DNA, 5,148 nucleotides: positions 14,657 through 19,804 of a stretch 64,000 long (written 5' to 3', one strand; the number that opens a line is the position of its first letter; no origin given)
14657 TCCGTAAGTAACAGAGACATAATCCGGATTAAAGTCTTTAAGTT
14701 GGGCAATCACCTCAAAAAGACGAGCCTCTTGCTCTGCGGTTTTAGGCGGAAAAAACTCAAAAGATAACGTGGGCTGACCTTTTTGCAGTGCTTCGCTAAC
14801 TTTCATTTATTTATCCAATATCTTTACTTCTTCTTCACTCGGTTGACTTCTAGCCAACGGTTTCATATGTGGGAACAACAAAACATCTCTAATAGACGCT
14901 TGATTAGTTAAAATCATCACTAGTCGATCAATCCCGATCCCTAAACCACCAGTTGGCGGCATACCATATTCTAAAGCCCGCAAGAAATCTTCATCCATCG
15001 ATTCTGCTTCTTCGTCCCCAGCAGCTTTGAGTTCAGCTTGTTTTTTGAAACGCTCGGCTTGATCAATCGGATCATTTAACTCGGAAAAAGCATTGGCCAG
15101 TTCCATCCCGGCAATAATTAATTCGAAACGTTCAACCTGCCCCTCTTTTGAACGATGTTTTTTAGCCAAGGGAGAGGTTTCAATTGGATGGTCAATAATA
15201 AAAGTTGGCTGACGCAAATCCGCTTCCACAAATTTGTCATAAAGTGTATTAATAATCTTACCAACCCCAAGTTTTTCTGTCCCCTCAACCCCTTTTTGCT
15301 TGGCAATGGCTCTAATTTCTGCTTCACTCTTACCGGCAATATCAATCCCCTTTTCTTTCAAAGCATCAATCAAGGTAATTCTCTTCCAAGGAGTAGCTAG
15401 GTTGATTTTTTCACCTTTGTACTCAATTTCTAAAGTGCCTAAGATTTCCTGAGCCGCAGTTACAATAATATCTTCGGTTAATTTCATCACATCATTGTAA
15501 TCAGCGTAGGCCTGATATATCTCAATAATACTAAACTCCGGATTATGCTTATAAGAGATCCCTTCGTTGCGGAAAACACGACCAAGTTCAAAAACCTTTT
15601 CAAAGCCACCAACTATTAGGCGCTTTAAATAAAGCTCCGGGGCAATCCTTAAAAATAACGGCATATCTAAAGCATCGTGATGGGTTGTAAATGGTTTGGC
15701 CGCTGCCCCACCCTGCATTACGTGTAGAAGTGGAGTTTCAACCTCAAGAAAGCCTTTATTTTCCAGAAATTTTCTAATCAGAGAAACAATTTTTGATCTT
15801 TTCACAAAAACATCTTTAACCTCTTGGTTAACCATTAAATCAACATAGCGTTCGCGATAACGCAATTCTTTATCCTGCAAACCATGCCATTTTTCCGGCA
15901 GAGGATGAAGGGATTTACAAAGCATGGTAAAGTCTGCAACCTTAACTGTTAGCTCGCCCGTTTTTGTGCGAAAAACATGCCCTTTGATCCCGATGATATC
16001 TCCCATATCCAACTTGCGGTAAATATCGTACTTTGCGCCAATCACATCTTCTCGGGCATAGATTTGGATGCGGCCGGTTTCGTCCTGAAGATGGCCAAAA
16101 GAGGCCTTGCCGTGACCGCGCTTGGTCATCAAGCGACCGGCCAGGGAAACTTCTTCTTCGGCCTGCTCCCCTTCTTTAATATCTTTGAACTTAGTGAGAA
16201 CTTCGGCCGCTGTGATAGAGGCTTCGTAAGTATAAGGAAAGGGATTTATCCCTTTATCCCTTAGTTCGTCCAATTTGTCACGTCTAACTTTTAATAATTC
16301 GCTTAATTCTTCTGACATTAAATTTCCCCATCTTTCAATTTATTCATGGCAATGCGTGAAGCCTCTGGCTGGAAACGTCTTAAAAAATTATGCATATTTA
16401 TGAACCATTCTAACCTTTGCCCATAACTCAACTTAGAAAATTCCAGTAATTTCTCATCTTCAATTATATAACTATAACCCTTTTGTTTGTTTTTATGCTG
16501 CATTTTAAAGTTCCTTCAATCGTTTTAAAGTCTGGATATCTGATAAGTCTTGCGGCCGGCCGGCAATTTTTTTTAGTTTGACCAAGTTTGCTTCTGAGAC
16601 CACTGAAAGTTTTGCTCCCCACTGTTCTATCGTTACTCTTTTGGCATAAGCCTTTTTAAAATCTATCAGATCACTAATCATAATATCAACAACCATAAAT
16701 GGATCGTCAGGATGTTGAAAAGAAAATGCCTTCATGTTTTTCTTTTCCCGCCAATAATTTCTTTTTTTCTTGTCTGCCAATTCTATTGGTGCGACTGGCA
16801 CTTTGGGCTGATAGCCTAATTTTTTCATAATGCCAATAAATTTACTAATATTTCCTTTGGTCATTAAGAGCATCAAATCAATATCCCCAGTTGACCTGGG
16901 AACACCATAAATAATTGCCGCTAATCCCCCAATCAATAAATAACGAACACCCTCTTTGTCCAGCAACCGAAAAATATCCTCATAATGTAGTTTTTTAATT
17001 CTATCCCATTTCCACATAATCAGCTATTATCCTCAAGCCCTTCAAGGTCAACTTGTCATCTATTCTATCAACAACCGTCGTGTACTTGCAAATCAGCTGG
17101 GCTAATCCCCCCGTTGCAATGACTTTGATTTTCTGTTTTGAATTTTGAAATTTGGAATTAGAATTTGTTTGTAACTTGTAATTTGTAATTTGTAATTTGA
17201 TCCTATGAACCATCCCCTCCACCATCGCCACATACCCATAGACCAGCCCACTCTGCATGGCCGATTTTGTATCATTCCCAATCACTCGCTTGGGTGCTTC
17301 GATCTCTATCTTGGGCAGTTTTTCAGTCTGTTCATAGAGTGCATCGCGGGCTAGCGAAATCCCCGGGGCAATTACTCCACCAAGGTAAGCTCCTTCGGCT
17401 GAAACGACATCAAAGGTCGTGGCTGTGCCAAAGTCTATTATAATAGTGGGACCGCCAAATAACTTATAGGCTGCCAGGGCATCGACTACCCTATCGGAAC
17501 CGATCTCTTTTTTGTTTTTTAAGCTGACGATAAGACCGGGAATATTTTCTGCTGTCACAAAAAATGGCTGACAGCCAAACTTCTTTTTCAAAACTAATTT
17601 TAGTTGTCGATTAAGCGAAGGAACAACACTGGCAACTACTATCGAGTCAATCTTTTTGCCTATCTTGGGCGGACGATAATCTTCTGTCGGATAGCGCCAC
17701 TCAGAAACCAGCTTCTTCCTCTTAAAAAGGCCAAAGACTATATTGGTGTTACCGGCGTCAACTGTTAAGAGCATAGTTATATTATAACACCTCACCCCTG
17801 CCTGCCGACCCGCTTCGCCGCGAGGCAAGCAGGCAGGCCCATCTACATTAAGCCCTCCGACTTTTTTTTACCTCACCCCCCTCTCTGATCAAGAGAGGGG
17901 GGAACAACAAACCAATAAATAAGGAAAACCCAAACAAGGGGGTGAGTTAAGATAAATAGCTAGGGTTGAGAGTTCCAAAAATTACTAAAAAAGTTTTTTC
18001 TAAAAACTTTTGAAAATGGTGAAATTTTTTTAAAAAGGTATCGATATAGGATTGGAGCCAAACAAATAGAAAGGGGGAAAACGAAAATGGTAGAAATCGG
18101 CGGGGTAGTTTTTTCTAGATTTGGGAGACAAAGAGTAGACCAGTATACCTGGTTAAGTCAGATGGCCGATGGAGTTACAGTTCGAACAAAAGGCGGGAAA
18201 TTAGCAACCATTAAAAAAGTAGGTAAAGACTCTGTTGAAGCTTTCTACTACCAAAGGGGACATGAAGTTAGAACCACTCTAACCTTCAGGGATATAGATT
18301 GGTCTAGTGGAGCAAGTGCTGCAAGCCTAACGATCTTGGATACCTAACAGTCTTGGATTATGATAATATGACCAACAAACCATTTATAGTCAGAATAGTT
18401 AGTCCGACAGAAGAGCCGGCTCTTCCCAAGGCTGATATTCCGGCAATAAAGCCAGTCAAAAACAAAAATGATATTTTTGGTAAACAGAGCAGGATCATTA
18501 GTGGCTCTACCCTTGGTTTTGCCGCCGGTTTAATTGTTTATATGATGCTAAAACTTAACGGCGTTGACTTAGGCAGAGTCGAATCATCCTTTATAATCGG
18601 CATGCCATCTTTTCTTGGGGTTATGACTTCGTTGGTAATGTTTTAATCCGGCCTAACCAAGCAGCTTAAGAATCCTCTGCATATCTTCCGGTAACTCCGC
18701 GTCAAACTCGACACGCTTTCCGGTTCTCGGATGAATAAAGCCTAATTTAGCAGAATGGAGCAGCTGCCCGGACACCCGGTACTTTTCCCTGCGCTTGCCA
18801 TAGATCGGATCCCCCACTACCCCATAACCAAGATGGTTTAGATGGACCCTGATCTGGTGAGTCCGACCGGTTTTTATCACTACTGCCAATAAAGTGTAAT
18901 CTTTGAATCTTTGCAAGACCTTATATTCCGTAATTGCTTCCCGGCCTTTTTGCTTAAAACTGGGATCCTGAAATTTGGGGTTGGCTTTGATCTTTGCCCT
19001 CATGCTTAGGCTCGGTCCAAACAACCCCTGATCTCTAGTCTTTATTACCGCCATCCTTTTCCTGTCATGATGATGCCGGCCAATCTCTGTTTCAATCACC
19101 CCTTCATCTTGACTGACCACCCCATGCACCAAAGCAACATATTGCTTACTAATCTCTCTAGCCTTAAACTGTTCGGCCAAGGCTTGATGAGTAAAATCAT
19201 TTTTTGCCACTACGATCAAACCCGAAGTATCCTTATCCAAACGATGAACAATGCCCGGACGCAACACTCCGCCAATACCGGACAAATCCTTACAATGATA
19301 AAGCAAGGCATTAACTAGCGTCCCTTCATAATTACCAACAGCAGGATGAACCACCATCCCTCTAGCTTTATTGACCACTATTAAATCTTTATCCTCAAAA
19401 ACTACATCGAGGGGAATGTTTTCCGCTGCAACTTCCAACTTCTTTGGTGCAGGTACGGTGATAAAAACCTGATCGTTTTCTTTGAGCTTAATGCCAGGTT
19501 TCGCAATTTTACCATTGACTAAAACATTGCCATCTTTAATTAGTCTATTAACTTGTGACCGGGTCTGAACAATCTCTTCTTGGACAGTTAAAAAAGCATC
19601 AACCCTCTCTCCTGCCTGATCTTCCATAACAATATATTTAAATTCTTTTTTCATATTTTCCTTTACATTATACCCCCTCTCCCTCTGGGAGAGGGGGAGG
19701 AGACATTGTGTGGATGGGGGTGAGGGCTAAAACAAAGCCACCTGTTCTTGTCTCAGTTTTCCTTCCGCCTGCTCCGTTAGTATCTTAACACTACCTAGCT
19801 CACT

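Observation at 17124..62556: Dispersed 'word-repeat' element family translated in frame inside essential genes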

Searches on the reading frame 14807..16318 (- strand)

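Call 21: search_protein_families(library=pfam, proteins=[window:14807-16318:-])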
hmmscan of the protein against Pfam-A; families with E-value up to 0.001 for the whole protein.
window:14807-16318:- (503 aa): 3 families
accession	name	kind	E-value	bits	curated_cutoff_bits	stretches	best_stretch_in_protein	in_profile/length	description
PF00152.25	tRNA-synt_2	-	1.6e-93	313.6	25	1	149-486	1-308/308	tRNA synthetases class II (D, K and N)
PF01336.31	tRNA_anti-codon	-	3.8e-17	62.4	27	1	57-132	1-74/75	OB-fold nucleic acid binding domain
PF01409.25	tRNA-synt_2d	-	2.4e-05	24.4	19.8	0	241-270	104-133/246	tRNA synthetases class II core domain (F)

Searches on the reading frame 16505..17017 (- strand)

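Call 20: search_protein_families(library=pfam, proteins=[window:16505-17017:-])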
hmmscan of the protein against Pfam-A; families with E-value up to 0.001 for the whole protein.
window:16505-17017:- (170 aa): 2 families
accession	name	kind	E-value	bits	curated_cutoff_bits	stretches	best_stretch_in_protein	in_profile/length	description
PF19502.5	DUF6036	-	9.4e-05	22.7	23.6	1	21-163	16-117/164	Nucleotidyltransferase of unknown function (DUF6036)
PF14907.12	NTP_transf_5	-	0.00036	20.6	31.2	1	12-91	60-133/249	Uncharacterised nucleotidyltransferase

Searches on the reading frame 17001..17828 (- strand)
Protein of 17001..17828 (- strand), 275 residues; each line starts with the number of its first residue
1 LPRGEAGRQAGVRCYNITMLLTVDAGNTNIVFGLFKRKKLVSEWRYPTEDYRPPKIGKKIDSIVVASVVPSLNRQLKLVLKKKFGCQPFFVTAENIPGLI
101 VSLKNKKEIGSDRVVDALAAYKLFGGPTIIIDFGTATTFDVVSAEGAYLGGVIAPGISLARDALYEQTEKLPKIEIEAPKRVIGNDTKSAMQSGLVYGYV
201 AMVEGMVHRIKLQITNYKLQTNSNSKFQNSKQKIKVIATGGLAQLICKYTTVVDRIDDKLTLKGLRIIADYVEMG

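Call 20: search_protein_families(library=pfam, proteins=[window:17001-17828:-])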
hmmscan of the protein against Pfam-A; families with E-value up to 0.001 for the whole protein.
window:17001-17828:- (275 aa): 1 family
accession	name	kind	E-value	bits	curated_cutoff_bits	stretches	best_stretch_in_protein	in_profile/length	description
PF03309.20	Pan_kinase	-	1.3e-62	211.8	24.7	1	20-209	1-205/205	Type III pantothenate kinase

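Call 69: search_solved_structures(query=window:17001-17774:-, show_alignments=1)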
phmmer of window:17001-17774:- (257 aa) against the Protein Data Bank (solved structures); distinct sequences matched with E-value up to 0.001: 8.
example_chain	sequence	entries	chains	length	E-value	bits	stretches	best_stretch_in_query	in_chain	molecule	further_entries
2h3g_X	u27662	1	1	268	3.5e-53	183.9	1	1-250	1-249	BIOSYNTHETIC PROTEIN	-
9b78_A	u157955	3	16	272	9.4e-38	133.4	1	1-251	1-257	Type III pantothenate kinase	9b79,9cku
3djc_A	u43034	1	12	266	9e-34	120.3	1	41-251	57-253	Type III pantothenate kinase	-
3bex_A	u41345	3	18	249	6.3e-30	107.8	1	1-195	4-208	Type III pantothenate kinase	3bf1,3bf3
2gtd_A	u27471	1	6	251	6.5e-30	107.7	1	1-195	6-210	Type III Pantothenate Kinase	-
4o5f_A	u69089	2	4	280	4.9e-12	49.2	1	89-251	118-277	Type III pantothenate kinase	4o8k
5b8h_A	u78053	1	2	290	2.1e-11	47.1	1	88-167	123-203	Type III pantothenate kinase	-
2f9t_A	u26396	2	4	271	6e-11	45.6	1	79-190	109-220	Pantothenate Kinase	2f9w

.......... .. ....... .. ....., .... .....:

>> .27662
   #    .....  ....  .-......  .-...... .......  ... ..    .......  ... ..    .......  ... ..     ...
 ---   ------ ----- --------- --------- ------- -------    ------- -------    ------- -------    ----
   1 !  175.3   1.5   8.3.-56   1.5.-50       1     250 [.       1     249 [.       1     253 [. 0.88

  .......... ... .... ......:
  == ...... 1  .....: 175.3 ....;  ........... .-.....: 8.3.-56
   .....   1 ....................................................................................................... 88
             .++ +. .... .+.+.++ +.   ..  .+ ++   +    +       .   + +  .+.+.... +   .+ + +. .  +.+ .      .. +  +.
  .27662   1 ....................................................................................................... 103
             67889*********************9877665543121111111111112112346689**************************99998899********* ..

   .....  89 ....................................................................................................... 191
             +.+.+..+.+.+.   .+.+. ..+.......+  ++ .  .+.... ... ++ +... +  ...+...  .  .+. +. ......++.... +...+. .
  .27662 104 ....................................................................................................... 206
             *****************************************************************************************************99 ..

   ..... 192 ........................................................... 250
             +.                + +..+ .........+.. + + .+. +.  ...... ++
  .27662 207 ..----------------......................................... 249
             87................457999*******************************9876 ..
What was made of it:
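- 17134..17199 (-): Full arm (two 32-nt modules) in frame in CoaX (type III pantothenate kinase). It encodes ............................. 16-aa insertion relative to PDB 2H3G (call 69).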

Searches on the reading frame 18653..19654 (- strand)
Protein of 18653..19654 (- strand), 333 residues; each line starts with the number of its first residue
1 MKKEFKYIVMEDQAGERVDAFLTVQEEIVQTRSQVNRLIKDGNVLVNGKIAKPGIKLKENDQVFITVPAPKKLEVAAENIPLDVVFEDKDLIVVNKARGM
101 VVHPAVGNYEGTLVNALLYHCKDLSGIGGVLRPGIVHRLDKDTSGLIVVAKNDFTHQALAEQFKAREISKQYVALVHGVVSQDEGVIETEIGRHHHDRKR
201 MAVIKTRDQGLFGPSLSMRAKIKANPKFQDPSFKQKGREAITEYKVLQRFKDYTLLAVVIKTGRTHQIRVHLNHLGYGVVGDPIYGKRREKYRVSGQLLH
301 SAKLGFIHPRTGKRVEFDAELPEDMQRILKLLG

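Call 20: search_protein_families(library=pfam, proteins=[window:18653-19654:-])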
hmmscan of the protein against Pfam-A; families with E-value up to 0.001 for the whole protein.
window:18653-19654:- (333 aa): 2 families
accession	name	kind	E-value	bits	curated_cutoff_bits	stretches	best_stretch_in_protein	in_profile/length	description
PF00849.27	PseudoU_synth_2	-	1.4e-35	123.2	26.8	1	90-274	1-152/152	RNA pseudouridylate synthase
PF01479.30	S4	-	1.9e-12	47.2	22.8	1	16-63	1-48/48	S4 domain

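Call 91: search_solved_structures(query=window:18653-19654:-, show_alignments=1, max_evalue=1e-20)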
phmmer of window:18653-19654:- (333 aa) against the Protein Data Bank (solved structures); distinct sequences matched with E-value up to 1e-20: 8.
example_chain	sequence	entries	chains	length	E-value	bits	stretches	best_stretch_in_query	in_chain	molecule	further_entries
1v9f_A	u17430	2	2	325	4.5e-55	190.5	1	8-203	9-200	Ribosomal large subunit pseudouridine synthase D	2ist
7bl5_7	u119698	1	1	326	4.7e-55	190.5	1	8-203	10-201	Ribosomal large subunit pseudouridine synthase D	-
1qyu_A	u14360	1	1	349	6.6e-55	190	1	8-203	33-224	Ribosomal large subunit pseudouridine synthase D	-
11wx_A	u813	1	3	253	5.8e-52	180.3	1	76-205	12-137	Pseudouridine synthase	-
1prz_A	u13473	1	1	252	1.1e-46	163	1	78-203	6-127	Ribosomal large subunit pseudouridine synthase D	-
1xpi_A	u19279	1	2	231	7e-23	84.8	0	234-331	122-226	Ribosomal large subunit pseudouridine synthase C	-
1v9k_A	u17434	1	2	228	1.1e-22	84.2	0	234-330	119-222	Ribosomal large subunit pseudouridine synthase C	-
2i82_A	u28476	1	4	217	9.5e-21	77.8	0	235-319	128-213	Ribosomal large subunit pseudouridine synthase A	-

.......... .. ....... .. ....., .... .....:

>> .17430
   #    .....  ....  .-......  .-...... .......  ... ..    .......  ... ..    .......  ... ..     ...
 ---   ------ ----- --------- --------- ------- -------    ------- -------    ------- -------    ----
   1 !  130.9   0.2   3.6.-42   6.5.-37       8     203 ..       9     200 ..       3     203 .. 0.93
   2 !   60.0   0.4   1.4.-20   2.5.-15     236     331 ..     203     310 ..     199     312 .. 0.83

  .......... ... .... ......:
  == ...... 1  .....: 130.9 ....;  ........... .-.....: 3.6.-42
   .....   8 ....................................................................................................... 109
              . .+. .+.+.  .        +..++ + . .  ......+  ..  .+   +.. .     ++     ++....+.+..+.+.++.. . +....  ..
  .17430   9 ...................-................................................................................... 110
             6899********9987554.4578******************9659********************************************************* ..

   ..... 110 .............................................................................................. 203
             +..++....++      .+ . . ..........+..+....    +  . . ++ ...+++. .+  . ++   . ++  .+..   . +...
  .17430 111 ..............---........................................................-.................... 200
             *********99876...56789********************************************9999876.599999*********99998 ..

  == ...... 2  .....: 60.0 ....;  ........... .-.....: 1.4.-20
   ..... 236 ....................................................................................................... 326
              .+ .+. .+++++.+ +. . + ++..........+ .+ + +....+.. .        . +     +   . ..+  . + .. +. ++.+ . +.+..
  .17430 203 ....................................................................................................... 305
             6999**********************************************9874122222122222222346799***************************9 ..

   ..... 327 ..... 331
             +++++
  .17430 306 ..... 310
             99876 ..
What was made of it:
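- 18975..19010 (-): Decayed copy in RluD (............), inside a roughly 32-aa insertion relative to E. coli RluD. Alignment break at aa 204-235 against 1V9F (call 91).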
